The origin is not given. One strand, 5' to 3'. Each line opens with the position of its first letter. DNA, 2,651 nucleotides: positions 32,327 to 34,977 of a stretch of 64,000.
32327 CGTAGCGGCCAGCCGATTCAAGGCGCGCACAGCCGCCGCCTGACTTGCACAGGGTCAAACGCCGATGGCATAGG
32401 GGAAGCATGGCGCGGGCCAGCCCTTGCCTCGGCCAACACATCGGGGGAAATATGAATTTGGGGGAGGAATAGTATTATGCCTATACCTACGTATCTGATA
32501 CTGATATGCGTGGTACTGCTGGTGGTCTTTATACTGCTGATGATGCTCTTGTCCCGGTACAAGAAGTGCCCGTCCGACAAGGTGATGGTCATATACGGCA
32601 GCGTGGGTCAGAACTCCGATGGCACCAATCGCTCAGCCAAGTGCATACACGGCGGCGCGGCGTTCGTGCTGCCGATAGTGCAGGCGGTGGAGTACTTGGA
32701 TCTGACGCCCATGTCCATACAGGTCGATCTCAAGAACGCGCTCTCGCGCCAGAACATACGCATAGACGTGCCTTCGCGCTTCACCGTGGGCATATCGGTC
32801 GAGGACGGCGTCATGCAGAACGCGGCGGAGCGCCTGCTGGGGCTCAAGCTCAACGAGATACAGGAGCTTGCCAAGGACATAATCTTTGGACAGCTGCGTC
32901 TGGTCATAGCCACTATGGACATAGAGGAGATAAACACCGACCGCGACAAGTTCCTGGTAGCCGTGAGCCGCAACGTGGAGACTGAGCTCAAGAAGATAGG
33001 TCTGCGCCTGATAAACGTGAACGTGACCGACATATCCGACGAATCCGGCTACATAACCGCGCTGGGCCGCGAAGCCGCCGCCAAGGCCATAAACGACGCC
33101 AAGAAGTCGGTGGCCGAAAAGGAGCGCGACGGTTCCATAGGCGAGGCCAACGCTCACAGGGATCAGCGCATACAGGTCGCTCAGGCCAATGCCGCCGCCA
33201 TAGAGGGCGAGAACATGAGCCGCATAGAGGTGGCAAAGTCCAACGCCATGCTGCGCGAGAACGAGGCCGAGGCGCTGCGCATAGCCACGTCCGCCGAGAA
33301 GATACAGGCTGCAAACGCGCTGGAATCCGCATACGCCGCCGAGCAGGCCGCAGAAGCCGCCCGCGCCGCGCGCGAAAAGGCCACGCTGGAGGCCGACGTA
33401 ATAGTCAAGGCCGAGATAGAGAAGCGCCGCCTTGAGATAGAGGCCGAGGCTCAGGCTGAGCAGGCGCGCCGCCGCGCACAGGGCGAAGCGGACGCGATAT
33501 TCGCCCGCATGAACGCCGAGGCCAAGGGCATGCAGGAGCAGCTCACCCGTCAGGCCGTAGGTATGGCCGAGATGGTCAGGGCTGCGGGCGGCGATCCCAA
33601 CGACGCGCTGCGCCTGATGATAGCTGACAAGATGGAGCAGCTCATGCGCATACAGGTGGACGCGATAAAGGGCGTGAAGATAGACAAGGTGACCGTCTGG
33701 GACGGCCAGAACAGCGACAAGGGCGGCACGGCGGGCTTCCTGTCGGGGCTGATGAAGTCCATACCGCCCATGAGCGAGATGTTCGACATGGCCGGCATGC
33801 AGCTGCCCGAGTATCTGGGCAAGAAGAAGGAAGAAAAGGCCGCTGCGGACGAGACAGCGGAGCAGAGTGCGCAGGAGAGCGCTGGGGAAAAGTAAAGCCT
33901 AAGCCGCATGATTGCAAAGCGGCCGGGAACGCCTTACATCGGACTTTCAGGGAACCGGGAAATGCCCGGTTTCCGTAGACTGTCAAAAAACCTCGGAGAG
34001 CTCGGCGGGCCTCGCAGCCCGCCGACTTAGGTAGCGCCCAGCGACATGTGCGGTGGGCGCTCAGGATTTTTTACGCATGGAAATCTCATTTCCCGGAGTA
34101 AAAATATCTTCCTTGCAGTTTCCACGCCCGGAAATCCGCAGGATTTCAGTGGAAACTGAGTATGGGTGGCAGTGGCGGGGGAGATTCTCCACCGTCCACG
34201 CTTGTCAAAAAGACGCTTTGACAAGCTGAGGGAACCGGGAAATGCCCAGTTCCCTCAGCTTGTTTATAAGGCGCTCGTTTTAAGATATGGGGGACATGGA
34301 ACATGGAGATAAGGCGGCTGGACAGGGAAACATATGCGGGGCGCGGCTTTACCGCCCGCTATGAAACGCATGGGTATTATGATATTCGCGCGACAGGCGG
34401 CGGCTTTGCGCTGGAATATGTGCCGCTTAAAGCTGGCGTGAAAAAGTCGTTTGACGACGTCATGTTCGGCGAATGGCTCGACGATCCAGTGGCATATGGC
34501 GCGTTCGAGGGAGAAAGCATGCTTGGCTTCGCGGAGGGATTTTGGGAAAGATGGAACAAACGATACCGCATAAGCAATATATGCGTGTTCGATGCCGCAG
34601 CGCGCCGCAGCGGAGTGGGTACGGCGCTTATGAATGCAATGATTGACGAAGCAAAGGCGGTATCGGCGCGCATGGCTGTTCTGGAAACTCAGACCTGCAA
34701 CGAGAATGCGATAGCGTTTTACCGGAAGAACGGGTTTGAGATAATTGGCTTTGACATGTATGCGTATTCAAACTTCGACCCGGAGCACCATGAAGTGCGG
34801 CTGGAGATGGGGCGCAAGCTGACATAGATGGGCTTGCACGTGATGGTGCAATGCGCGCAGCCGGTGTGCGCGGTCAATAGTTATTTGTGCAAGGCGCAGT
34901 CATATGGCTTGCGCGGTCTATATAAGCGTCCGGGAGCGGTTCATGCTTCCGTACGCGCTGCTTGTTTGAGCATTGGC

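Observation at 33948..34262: Family of roughly 300-bp hairpin-rich intergenic elements in three dispersed copies (A: 33948-34262; B: 49525-49848; C: 54470-54745): candidate novel structured ncRNA or MITE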

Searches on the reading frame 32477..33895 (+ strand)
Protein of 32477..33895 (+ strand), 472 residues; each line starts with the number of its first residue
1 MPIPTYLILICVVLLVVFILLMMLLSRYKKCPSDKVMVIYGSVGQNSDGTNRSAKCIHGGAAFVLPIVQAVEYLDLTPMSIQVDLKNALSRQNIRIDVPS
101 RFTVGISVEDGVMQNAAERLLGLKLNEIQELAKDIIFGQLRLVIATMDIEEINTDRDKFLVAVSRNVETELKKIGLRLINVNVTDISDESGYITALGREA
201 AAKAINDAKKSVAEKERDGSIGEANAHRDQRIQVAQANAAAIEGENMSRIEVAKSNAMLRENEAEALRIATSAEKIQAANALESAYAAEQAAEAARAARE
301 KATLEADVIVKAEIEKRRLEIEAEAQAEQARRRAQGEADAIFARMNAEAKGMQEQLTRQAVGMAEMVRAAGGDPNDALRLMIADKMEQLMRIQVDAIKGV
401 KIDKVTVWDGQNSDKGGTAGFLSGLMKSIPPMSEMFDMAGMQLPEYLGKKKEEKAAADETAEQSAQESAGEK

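Call 12: find_encoding_contigs(protein=window:32477-33895:+, flank=10000, max_places=10)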
Protein window:32477-33895:+ (472 aa): 22 contigs read that carry it; 10 places shown.
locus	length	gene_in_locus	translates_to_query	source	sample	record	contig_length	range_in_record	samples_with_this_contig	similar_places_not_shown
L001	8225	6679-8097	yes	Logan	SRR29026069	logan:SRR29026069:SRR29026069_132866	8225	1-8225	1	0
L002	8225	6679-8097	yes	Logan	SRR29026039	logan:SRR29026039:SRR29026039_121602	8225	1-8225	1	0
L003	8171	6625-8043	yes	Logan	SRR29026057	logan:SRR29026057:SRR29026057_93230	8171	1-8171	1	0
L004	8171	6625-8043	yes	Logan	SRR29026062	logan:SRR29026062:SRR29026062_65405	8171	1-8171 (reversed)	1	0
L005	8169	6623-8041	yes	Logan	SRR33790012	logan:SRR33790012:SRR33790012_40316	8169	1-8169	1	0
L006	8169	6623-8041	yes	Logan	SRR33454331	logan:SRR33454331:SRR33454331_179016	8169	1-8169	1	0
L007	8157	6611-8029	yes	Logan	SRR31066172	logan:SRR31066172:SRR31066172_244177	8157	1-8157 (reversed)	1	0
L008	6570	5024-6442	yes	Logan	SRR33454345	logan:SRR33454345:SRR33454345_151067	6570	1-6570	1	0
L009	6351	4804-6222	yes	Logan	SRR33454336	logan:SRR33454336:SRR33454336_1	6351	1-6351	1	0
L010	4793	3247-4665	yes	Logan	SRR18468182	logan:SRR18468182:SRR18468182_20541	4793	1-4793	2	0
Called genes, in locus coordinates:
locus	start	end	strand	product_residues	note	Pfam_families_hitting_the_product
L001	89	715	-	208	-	PF13483:Lactamase_B_3, PF12706:Lactamase_B_2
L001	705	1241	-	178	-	-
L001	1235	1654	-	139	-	PF09148:DUF1934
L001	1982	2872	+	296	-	-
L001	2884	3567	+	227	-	PF01471:PG_binding_1, PF07486:Hydrolase_2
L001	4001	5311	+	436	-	PF20769:YPEB_N, PF14620:YPEB_PepSY1-2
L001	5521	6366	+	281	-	-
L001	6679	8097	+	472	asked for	PF01145:Band_7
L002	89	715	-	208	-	PF13483:Lactamase_B_3, PF12706:Lactamase_B_2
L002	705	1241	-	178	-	-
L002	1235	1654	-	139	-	PF09148:DUF1934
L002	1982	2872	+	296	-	-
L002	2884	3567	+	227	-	PF01471:PG_binding_1, PF07486:Hydrolase_2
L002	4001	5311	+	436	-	PF20769:YPEB_N, PF14620:YPEB_PepSY1-2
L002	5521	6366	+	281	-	-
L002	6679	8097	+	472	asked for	PF01145:Band_7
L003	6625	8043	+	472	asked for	PF01145:Band_7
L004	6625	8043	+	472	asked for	PF01145:Band_7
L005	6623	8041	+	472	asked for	PF01145:Band_7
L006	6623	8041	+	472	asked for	PF01145:Band_7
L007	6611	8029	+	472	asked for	PF01145:Band_7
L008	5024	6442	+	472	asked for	PF01145:Band_7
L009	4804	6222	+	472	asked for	PF01145:Band_7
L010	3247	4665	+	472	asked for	PF01145:Band_7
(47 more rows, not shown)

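Call 41: find_homologous_proteins(query=window:32477-33895:+, max_evalue=1e-50)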
Query window:32477-33895:+ (472 aa): 8000 proteins with E <= 1e-50 among 8000 candidates; the best 120 are listed.
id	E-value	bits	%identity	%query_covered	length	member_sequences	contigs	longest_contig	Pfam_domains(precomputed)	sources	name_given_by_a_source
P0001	9.8e-288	972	99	100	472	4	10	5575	PF01145.32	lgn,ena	-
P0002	2.0e-260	882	91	97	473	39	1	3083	PF01145.32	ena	-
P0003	1.2e-257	873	93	90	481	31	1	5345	PF01145.32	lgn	-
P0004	3.1e-256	868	-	-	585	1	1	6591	PF01145.32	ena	-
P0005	1.6e-255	866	92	93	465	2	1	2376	PF01145.32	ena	-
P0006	1.9e-241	819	83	99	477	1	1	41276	PF01145.32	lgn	-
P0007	7.9e-222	755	80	89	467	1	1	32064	PF01145.32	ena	-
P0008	1.1e-221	754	81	89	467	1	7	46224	PF01145.32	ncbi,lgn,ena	-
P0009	1.4e-221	754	81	89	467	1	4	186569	PF01145.32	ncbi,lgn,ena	-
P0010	1.4e-221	754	80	89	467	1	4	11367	PF01145.32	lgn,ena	-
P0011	1.8e-221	754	80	93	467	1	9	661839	PF01145.32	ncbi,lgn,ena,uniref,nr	ncbi:flotillin family protein [Fumia xinanensis]|uniref:Flotillin family protein n=1 Tax=Fumia xinan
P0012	2.5e-221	753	81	89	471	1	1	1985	PF01145.32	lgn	-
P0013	2.6e-221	753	81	89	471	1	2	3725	PF01145.32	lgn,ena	-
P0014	2.6e-221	753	81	89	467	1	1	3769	PF01145.32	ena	-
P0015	3.7e-221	752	80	92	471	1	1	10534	PF01145.32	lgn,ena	-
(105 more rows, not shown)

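Call 42: find_encoding_contigs(protein=P0006, flank=10000, max_places=3)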
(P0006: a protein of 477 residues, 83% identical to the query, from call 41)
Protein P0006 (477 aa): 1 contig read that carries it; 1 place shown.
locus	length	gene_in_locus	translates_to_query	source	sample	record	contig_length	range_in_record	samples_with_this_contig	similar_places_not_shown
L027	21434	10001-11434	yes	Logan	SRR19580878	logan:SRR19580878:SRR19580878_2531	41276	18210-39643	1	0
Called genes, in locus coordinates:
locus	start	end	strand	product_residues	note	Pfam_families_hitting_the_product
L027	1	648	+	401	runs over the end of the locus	PF02491:SHS2_FTSA (weak), PF11104:PilM_2 (weak), PF14450:FtsA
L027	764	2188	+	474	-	PF00091:Tubulin, PF12327:FtsZ_C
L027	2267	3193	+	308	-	PF00294:PfkB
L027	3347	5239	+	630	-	-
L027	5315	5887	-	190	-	-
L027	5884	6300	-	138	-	PF09148:DUF1934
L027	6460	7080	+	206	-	PF09551:Spore_II_R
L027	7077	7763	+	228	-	PF01471:PG_binding_1, PF07486:Hydrolase_2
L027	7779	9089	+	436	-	PF20769:YPEB_N, PF14620:YPEB_PepSY1-2, PF03413:PepSY (faint)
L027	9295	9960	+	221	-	-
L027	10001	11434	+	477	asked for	PF01145:Band_7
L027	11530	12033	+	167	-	PF09419:PGP_phosphatase (faint), PF00702:Hydrolase, PF13242:Hydrolase_like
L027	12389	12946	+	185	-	PF08207:EFP_N, PF01132:EFP, PF09285:Elong-fact-P_C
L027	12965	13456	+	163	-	-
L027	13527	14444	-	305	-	PF12838:Fer4_7 (faint), PF13187:Fer4_9 (faint), PF13746:Fer4_18 (faint), PF00037:Fer4 (faint), PF13484:Fer4_16 (faint), PF12801:Fer4_5, PF12837:Fer4_6 (weak)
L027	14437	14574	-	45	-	-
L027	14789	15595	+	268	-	PF06347:SH3_4 (faint), PF08239:SH3_3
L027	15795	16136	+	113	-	PF06347:SH3_4 (faint), PF08239:SH3_3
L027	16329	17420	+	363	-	-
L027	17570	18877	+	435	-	PF09587:PGA_cap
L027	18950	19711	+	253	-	PF00571:CBS (faint)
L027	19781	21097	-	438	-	PF01120:Alpha_L_fucos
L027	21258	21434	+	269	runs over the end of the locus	PF00165:HTH_AraC, PF12833:HTH_18, PF00165:HTH_AraC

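Call 43: find_encoding_contigs(protein=P0003, flank=10000, max_places=3)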
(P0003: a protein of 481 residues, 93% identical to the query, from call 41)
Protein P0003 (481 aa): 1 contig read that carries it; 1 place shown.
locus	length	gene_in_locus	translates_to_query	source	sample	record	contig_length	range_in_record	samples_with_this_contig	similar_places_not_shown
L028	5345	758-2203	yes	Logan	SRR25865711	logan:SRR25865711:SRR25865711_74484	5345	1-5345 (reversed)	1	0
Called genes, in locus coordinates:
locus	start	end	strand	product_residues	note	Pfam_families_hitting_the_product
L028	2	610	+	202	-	?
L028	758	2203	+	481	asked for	PF01145:Band_7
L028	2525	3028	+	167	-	PF09419:PGP_phosphatase (faint), PF00702:Hydrolase, PF12710:HAD (faint), PF13419:HAD_2 (faint), PF13242:Hydrolase_like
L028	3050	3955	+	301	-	PF01261:AP_endonuc_2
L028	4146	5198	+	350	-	PF01321:Creatinase_N, PF00557:Peptidase_M24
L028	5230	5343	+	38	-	?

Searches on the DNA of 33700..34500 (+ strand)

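Call 6: search_rna_families(source=window, start=33700, end=34500, threshold=evalue, max_evalue=10, show_alignments=3)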
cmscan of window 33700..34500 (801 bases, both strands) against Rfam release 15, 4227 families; matches with E-value up to 10: 9.
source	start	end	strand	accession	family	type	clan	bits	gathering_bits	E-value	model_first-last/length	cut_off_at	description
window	34209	34279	-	RF03371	mir-4788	Gene; miRNA;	-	24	91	0.065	1-80/80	no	mir-4788 microRNA precursor family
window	34217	34267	-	RF03642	MIR5743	Gene; miRNA;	-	20.3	111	0.53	1-81/81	no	MIR5743 microRNA precursor family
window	34222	34262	-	RF04240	mir-4716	Gene; miRNA;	-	19.2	76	0.46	1-84/84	no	mir-4716 microRNA precursor family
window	34222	34262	+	RF04240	mir-4716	Gene; miRNA;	-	17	76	1.9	1-84/84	no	mir-4716 microRNA precursor family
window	33952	34100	+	RF01453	RCNMV_TE_DR1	Cis-reg;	-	16.9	80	0.31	1-138/138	no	3'TE-DR1 translation enhancer element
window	34221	34263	-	RF00991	mir-599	Gene; miRNA;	-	16.8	94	1.7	21-68/88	no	mir-599 microRNA precursor family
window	33717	33813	-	RF04218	HCV_5BSL1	Cis-reg;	-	14.7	44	3.3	1-47/47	no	Hepatitis C virus stem-loop I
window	33742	33778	+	RF00089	SNORD31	Gene; snRNA; snoRNA; CD-box;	CL00053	13.3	40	8.7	1-69/69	no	Small nucleolar RNA SNORD31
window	33750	33775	+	RF01121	sR38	Gene; snRNA; snoRNA; CD-box;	-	11.2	50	7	36-59/59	no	Small nucleolar RNA sR38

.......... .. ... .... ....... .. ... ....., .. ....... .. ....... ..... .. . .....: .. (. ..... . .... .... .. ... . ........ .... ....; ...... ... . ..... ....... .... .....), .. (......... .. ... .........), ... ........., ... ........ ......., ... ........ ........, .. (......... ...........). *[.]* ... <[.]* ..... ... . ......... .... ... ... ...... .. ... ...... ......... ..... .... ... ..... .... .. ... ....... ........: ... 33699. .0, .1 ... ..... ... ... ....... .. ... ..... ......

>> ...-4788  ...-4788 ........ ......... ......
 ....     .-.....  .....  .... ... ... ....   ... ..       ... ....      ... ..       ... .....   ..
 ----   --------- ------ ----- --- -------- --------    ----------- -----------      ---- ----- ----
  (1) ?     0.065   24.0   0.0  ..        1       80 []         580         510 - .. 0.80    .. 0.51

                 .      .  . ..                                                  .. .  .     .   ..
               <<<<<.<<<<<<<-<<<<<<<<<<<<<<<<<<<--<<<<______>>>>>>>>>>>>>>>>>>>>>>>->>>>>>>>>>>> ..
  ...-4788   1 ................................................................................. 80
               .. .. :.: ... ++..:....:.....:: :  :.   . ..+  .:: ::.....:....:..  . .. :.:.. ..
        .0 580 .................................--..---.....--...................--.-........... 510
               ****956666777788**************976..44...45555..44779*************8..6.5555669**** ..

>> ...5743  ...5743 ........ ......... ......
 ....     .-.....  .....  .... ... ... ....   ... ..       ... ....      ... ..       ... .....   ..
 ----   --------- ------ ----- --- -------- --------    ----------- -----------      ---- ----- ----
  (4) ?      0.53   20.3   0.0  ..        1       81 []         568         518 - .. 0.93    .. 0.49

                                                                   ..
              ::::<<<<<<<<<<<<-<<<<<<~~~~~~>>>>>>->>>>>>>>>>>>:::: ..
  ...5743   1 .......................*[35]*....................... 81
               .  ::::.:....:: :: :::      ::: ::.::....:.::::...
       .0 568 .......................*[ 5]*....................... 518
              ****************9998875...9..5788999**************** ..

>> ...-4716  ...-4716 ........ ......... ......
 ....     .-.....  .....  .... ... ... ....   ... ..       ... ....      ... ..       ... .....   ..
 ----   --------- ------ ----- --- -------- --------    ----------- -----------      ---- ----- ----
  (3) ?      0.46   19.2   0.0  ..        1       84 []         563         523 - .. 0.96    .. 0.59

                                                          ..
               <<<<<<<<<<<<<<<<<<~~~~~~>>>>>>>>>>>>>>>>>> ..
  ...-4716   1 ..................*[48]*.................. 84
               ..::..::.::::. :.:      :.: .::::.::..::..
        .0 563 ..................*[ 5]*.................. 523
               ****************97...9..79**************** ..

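Call 30: search_dna_similar(query=window:33976-34232:+, collection=plasmids, mode=distant, max_evalue=0.01)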
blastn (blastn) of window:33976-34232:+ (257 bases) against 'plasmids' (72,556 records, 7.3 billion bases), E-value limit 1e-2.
No match.

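Call 31: search_dna_similar(query=window:33976-34232:+, collection=phages, mode=distant, max_evalue=0.01)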
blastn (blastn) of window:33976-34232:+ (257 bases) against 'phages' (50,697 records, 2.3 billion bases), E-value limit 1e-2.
No match.

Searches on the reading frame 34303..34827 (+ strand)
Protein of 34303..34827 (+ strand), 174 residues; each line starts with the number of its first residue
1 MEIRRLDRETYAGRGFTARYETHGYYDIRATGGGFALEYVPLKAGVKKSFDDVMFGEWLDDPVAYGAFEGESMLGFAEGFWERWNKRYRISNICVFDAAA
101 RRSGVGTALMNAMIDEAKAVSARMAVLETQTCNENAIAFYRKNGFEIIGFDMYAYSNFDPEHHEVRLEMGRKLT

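Call 19: search_protein_families(library=pfam, proteins=[window:34303-34827:+], max_evalue=0.001)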
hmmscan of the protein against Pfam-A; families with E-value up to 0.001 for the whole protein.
window:34303-34827:+ (174 aa): 3 families
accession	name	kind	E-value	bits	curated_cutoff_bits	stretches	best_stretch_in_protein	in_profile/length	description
PF00583.31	Acetyltransf_1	-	8.7e-15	55.5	20.7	1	57-145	25-116/116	Acetyltransferase (GNAT) family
PF13508.13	Acetyltransf_7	-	3.2e-10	40.7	27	1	67-146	8-83/84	Acetyltransferase (GNAT) domain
PF13673.13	Acetyltransf_10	-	1.1e-07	32.3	23.6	1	65-148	34-110/128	Acetyltransferase (GNAT) domain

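Call 32: find_encoding_contigs(protein=window:34303-34827:+, flank=3000, max_places=10)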
Protein window:34303-34827:+ (174 aa): 5 contigs read that carry it; 2 places shown.
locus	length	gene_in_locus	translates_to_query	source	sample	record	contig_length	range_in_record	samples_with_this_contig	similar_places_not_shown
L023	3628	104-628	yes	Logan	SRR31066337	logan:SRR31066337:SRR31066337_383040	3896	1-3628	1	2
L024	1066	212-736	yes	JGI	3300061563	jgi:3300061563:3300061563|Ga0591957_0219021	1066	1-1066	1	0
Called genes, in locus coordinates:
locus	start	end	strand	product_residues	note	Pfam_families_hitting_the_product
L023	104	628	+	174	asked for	PF00583:Acetyltransf_1, PF13673:Acetyltransf_10 (weak), PF13508:Acetyltransf_7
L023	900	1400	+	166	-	PF09419:PGP_phosphatase (faint), PF13419:HAD_2 (faint), PF00702:Hydrolase, PF13242:Hydrolase_like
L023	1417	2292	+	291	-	PF01261:AP_endonuc_2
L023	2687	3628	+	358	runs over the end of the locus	PF01321:Creatinase_N, PF00557:Peptidase_M24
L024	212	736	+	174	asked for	PF00583:Acetyltransf_1, PF13673:Acetyltransf_10 (weak), PF13508:Acetyltransf_7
